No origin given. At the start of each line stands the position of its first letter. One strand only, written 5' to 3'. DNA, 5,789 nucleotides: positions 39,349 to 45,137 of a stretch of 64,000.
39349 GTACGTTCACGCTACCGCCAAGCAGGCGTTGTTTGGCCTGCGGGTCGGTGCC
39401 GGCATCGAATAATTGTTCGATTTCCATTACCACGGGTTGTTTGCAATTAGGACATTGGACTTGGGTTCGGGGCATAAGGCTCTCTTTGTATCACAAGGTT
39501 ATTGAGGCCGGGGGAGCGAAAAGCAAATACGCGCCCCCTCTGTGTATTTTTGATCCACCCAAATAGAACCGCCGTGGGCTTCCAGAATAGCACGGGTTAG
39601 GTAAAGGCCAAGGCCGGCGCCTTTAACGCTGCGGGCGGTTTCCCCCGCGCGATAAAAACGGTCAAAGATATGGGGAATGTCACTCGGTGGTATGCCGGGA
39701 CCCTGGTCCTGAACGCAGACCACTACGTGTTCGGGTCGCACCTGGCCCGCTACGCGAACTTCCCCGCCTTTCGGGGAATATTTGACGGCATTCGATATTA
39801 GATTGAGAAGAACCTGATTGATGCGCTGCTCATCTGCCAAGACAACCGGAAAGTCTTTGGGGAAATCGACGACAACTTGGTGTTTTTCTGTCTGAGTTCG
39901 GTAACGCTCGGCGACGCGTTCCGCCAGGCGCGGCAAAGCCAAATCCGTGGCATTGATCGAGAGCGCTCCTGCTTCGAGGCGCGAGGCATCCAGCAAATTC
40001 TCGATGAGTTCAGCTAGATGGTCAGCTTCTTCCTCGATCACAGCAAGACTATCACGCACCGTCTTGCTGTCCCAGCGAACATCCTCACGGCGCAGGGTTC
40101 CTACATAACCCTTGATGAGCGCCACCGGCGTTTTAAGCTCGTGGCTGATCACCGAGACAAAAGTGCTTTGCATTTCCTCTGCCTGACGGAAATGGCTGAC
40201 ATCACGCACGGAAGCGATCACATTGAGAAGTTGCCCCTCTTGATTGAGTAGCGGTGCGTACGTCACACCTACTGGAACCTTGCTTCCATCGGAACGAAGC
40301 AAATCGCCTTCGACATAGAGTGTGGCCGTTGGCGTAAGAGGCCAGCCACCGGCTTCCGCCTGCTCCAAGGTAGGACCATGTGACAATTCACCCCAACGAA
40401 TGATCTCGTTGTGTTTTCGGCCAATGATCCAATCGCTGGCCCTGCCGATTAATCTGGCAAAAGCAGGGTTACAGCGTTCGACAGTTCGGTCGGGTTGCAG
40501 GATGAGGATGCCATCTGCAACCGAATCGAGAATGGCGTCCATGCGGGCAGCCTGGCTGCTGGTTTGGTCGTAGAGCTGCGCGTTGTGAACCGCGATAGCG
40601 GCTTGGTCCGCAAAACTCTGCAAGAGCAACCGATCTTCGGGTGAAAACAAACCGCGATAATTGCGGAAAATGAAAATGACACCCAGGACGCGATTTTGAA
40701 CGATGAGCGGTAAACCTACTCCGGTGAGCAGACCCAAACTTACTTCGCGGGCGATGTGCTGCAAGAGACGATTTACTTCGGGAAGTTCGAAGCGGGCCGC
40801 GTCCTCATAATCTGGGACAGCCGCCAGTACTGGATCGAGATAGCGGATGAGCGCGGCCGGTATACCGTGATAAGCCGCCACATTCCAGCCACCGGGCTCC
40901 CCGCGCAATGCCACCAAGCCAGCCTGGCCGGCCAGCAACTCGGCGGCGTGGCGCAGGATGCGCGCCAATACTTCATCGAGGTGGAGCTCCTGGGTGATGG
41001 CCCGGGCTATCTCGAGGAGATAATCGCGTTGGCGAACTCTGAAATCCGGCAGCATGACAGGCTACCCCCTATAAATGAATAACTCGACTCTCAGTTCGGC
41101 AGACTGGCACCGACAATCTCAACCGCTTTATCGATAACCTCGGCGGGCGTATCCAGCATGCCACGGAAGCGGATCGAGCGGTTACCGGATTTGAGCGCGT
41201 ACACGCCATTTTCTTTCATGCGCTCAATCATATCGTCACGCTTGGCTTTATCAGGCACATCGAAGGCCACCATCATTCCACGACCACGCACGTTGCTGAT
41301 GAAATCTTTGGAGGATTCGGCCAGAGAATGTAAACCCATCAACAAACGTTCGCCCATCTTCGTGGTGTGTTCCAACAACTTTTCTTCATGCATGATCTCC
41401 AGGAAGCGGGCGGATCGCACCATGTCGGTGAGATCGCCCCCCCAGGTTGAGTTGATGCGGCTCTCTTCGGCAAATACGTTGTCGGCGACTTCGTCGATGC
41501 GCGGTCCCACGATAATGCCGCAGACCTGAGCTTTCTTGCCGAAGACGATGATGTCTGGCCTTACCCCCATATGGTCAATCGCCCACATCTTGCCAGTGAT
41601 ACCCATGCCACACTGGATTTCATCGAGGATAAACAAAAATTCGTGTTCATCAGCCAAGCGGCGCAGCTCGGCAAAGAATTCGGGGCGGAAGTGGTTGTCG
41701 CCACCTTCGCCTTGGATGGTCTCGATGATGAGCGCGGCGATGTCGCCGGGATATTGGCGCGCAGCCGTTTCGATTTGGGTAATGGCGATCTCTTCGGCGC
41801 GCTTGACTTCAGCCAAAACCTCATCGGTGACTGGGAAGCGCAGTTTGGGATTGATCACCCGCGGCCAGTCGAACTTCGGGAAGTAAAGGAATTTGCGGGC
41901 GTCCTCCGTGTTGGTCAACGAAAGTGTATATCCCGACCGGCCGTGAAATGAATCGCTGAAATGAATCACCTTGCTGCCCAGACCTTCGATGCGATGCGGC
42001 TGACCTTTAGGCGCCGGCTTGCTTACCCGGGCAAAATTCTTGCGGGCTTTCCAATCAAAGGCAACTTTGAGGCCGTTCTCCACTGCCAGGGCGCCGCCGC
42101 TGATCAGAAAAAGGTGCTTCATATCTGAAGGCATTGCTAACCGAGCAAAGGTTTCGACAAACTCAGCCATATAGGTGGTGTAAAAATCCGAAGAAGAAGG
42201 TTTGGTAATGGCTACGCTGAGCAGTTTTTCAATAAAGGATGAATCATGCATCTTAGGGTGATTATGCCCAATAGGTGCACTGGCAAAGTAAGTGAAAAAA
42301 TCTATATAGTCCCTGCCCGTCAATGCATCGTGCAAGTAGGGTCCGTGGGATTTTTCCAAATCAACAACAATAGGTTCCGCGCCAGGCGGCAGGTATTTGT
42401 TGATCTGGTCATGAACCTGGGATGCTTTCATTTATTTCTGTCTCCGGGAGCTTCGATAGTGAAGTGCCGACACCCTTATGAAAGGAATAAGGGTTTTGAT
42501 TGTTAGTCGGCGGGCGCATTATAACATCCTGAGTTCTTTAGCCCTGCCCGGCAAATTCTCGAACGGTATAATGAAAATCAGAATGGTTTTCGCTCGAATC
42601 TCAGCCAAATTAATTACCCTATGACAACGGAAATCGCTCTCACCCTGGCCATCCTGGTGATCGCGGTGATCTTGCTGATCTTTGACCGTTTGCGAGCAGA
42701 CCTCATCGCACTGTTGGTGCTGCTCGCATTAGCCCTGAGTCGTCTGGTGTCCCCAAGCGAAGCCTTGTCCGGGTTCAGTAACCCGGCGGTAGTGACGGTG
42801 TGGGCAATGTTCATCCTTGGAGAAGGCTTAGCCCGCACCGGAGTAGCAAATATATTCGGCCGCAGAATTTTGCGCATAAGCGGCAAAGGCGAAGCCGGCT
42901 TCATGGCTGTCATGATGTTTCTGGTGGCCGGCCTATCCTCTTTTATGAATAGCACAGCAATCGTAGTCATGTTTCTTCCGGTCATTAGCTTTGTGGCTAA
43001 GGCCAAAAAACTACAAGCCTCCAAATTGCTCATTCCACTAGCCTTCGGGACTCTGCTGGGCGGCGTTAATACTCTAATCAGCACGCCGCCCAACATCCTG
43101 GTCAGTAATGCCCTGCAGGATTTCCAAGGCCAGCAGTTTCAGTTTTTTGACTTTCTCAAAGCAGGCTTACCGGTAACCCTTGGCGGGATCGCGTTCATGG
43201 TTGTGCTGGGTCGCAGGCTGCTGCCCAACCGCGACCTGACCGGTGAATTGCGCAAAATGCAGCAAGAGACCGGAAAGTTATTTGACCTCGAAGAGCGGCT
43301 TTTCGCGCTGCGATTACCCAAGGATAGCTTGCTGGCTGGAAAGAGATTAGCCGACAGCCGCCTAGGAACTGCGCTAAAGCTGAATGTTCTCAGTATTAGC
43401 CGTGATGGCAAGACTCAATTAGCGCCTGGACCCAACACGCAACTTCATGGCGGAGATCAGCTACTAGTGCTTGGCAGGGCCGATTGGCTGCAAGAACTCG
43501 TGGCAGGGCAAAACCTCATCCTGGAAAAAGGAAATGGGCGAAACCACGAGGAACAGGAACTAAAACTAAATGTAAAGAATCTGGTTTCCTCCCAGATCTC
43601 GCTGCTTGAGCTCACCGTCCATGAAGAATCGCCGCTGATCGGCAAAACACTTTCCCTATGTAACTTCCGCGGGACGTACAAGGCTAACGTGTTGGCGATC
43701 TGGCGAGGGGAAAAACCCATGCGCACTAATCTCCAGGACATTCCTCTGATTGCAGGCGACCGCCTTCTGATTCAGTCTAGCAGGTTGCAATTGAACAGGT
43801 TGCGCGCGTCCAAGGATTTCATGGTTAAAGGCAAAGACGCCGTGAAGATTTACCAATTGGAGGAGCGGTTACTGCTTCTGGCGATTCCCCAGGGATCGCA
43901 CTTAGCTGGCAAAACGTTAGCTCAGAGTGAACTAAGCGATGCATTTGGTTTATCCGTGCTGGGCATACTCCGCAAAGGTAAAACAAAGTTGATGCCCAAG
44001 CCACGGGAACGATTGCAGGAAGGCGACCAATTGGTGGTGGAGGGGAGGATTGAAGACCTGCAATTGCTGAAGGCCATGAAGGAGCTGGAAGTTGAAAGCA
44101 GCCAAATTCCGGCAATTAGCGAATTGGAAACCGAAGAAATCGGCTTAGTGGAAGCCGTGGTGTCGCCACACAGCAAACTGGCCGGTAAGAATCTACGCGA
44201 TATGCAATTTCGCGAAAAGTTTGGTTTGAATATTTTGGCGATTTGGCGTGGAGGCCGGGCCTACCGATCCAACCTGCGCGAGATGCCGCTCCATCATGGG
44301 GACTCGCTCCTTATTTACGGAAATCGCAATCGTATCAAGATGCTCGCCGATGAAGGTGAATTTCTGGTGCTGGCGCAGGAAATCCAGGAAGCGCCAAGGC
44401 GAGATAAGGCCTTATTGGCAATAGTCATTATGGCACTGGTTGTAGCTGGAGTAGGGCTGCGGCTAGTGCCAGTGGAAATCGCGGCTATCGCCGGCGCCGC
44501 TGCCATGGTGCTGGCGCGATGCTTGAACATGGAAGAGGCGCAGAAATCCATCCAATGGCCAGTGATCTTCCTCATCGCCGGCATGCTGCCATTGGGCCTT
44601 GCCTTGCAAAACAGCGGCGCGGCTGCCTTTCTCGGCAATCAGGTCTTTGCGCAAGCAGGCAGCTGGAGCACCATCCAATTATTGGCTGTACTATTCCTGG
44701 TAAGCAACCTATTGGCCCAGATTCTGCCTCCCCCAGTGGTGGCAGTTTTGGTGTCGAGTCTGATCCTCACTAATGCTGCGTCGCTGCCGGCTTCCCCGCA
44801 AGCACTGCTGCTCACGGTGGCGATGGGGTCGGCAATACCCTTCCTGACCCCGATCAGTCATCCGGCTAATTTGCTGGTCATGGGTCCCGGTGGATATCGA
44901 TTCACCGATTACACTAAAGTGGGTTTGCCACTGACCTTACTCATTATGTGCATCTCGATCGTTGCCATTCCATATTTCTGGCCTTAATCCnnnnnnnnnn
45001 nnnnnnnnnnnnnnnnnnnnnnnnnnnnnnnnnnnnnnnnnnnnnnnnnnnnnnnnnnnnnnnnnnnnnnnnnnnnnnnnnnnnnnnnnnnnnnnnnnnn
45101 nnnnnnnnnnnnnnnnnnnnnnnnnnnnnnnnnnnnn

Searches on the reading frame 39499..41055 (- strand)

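Call 76: search_protein_families(library=pfam, proteins=[window:39499-41055:-], max_evalue=0.00001)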
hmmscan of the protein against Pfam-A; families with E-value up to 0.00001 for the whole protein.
window:39499-41055:- (518 aa): 10 families
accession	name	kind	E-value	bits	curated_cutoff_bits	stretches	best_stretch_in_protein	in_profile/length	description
PF02518.31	HATPase_c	-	9.2e-32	110.2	26.4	1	408-517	2-110/111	Histidine kinase-, DNA gyrase B-, and HSP90-like ATPase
PF00512.31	HisKA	-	5.5e-17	62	26.9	1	296-363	2-66/66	His Kinase A (phospho-acceptor) domain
PF13185.12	GAF_2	-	1.7e-10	41.7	28.6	1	24-157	2-136/136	GAF domain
PF08448.16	PAS_4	-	1.7e-10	41.5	23.1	1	176-290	1-109/110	PAS fold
PF13426.13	PAS_9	-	4.6e-10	40.1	27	1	181-287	2-102/103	PAS domain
PF01590.32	GAF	-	6.3e-10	40.1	22.4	1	25-156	1-133/133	GAF domain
PF13492.12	GAF_3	-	2.7e-07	31.5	27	1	115-158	86-129/129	GAF domain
PF13581.12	HATPase_c_2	-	3.4e-07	30.8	27.4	0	412-491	32-109/127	Histidine kinase-like ATPase domain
PF00989.32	PAS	-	2.6e-06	27.8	22.6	0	171-286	2-113/113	PAS fold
PF13188.13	PAS_8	-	3.3e-06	27.2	21.8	0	171-221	2-49/65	PAS domain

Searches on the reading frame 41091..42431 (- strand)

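Call 76: search_protein_families(library=pfam, proteins=[window:41091-42431:-], max_evalue=0.00001)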
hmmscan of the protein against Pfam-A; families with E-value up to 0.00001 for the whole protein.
window:41091-42431:- (446 aa): 1 family
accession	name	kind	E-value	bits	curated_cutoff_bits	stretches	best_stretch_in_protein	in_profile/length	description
PF00202.27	Aminotran_3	-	1.3e-82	278.2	30.5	1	15-440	3-399/403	Aminotransferase class-III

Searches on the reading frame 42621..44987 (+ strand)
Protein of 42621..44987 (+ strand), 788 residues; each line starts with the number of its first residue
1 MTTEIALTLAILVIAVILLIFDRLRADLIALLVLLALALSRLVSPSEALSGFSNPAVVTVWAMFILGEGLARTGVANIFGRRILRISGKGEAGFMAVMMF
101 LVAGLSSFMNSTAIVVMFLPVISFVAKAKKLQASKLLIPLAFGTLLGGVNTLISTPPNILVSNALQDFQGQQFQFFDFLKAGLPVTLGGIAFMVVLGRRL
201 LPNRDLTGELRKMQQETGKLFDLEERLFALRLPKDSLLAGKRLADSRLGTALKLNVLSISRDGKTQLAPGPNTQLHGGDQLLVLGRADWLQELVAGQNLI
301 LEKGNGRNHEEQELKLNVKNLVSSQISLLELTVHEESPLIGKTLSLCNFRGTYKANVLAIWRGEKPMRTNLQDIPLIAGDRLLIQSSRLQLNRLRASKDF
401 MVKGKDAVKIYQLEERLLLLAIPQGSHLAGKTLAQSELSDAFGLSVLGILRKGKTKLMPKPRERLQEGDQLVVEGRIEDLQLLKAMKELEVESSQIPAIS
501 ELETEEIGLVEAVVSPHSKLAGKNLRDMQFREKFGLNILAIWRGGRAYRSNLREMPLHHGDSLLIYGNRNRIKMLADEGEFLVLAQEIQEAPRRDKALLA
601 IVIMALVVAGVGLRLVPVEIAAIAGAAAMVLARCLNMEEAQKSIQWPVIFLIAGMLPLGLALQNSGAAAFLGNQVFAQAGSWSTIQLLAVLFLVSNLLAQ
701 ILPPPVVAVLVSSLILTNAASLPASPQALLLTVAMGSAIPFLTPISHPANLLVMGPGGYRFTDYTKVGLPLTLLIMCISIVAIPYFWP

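Call 76: search_protein_families(library=pfam, proteins=[window:42621-44987:+], max_evalue=0.00001)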
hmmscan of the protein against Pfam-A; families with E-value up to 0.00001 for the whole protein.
window:42621-44987:+ (788 aa): 3 families
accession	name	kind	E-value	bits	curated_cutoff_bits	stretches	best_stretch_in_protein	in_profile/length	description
PF03600.22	CitMHS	-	1.2e-78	265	31.9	1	17-734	2-336/336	Citrate transporter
PF02080.26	TrkA_C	-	1.6e-53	178.9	27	4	509-577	1-68/71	TrkA-C domain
PF00939.25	Na_sulph_symp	-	3e-19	69.8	27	1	593-787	267-466/472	Sodium:sulfate symporter transmembrane region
